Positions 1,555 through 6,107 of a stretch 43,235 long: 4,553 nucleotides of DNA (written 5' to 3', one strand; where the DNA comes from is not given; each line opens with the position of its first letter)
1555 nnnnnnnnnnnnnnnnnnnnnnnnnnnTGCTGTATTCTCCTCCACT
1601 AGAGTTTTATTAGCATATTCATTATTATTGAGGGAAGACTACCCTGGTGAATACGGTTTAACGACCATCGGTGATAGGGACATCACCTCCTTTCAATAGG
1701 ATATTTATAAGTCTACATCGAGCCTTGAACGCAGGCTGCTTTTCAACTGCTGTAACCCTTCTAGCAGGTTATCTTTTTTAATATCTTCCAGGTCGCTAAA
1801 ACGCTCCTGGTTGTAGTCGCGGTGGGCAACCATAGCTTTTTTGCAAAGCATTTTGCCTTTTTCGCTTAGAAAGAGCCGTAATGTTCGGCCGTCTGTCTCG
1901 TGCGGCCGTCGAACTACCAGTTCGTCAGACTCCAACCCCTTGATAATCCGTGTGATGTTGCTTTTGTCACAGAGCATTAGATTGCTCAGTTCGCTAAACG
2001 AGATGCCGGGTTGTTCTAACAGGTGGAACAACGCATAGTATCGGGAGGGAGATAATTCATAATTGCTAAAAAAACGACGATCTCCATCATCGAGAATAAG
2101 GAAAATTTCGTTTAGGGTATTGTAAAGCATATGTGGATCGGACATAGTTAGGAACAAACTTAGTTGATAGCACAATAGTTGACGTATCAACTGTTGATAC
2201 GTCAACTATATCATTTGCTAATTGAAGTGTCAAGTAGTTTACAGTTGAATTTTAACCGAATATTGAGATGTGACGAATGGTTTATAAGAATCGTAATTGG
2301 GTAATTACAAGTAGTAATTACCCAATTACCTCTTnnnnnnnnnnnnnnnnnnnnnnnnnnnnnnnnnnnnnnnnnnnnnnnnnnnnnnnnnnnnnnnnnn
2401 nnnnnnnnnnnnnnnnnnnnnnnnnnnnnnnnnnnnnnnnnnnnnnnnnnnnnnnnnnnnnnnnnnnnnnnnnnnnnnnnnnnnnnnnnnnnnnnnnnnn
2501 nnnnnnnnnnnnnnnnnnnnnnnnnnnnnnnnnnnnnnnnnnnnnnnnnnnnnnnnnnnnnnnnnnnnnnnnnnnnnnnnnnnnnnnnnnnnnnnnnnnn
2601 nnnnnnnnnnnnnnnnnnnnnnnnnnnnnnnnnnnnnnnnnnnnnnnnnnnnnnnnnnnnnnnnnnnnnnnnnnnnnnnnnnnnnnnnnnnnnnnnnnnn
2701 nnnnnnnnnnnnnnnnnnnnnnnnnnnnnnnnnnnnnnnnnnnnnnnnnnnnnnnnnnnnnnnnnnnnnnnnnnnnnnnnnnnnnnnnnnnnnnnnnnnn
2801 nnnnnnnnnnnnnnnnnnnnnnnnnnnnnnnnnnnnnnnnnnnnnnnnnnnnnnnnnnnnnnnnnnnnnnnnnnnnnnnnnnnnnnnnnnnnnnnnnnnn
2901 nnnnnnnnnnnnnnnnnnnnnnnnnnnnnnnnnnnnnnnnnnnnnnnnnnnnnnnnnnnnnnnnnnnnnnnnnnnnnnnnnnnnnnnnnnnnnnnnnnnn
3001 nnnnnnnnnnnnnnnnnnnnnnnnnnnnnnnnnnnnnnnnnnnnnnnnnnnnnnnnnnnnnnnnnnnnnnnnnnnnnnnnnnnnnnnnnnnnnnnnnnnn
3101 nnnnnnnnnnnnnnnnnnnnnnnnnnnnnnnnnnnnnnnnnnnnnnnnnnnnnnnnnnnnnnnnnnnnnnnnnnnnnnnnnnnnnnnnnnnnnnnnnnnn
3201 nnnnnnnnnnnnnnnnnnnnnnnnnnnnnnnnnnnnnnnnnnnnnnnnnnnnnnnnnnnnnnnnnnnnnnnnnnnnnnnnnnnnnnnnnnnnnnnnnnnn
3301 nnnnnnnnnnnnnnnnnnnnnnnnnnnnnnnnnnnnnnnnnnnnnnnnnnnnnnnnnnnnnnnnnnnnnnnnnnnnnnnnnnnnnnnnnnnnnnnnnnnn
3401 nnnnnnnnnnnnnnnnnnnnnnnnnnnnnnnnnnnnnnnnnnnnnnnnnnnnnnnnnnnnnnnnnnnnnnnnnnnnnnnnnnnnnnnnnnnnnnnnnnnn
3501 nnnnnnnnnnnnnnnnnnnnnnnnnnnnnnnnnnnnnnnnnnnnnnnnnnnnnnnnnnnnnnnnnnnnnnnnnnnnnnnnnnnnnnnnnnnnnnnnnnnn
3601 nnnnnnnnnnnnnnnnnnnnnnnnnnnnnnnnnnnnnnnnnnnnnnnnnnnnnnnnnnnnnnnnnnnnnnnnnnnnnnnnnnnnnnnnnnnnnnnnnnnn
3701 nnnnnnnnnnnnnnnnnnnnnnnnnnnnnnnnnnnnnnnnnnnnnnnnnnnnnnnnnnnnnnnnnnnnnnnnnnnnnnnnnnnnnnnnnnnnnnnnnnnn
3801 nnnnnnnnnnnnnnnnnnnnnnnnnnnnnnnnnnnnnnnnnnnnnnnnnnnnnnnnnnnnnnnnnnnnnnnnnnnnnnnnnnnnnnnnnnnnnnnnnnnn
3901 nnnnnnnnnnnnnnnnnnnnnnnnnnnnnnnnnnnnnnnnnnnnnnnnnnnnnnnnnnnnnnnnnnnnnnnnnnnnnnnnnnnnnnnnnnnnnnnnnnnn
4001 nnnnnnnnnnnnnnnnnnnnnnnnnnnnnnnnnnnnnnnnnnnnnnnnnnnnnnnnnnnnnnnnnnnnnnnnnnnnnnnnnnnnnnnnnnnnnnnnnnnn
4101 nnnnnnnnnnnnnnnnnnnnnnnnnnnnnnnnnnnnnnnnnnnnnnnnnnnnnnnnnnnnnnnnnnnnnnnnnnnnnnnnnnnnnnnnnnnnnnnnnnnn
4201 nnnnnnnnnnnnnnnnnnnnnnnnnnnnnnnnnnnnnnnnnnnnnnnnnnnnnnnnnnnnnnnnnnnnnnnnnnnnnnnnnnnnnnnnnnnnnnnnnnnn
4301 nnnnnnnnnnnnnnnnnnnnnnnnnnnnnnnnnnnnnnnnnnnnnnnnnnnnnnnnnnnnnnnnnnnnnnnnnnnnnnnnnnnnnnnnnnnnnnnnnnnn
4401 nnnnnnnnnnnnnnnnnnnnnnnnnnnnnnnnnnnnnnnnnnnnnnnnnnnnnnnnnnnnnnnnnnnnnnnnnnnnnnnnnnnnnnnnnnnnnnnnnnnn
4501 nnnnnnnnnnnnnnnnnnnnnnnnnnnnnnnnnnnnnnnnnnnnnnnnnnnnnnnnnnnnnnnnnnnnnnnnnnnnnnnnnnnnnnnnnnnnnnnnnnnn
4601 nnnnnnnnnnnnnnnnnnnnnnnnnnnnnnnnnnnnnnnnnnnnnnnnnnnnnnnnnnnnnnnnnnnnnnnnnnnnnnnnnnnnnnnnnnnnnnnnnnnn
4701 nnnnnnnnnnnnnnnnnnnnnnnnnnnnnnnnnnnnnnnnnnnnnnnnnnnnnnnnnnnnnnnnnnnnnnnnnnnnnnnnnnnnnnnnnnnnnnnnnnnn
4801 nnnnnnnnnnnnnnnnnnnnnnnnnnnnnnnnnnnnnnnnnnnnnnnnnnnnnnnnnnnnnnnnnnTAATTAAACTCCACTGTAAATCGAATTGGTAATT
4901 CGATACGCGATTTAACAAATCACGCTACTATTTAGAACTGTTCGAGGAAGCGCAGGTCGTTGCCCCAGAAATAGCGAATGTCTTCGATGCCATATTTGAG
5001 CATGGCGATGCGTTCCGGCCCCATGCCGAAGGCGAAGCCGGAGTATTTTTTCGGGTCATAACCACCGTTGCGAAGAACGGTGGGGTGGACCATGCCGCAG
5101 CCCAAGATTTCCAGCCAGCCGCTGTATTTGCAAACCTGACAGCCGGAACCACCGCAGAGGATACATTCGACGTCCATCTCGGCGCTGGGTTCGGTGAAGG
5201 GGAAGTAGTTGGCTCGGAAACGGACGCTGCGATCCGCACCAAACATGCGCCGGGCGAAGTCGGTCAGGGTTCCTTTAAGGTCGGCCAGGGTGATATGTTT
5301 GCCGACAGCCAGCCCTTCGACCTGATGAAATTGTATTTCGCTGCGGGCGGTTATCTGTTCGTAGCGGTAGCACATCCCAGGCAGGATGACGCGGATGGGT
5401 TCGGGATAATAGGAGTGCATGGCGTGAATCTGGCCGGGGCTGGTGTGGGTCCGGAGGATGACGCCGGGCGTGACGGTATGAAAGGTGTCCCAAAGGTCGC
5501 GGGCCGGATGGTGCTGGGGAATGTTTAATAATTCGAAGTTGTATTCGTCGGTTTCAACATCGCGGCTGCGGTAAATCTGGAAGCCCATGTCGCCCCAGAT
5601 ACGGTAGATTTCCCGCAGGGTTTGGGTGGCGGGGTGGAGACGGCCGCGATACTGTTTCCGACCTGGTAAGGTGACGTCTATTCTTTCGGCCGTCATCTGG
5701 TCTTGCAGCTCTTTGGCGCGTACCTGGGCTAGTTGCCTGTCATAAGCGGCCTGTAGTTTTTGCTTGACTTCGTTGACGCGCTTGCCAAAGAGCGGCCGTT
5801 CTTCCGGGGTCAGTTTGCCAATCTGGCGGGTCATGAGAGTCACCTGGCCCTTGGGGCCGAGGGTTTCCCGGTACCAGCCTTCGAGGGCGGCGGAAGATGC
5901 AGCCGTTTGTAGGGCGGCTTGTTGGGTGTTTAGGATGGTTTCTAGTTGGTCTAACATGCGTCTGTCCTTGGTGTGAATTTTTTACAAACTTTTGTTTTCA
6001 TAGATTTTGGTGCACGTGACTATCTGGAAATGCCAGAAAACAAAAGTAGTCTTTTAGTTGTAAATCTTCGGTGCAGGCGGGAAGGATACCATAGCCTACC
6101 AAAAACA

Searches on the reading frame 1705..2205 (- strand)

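Call 57: search_protein_families(library=pfam, proteins=[window:1705-2205:-], max_evalue=0.00001)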
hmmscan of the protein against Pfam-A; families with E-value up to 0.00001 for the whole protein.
window:1705-2205:- (166 aa): 3 families
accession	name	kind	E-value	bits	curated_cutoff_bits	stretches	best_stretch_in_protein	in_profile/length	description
PF01047.28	MarR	-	5.2e-13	49.1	24.6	1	51-108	1-58/59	MarR family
PF12802.13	MarR_2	-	5e-12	46.2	27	1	51-107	3-60/61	MarR family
PF22381.2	Staph_reg_Sar_Rot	-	4e-06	27.3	27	1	48-122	9-83/85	Transcriptional regulator SarA/Rot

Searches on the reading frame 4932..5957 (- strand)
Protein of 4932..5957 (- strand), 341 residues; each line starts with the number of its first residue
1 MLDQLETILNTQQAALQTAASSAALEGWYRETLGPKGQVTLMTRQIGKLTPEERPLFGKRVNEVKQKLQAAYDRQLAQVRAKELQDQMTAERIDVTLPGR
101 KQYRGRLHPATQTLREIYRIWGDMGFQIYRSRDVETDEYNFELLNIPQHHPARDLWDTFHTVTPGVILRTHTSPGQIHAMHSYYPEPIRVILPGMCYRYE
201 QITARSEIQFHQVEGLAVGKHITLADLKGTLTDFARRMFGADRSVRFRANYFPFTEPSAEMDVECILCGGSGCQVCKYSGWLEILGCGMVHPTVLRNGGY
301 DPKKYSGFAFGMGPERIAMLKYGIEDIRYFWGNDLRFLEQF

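Call 56: search_protein_families(library=pfam, proteins=[window:4932-5957:-], max_evalue=0.00001)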
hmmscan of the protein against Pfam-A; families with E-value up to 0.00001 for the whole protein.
window:4932-5957:- (341 aa): 2 families
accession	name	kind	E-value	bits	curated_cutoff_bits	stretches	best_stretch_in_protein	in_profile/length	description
PF01409.25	tRNA-synt_2d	-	2.7e-93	312.4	19.8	1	93-341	2-246/246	tRNA synthetases class II core domain (F)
PF02912.23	Phe_tRNA-synt_N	-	9.4e-18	64.4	22.3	1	21-87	2-68/69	Aminoacyl tRNA synthetase class II, N-terminal domain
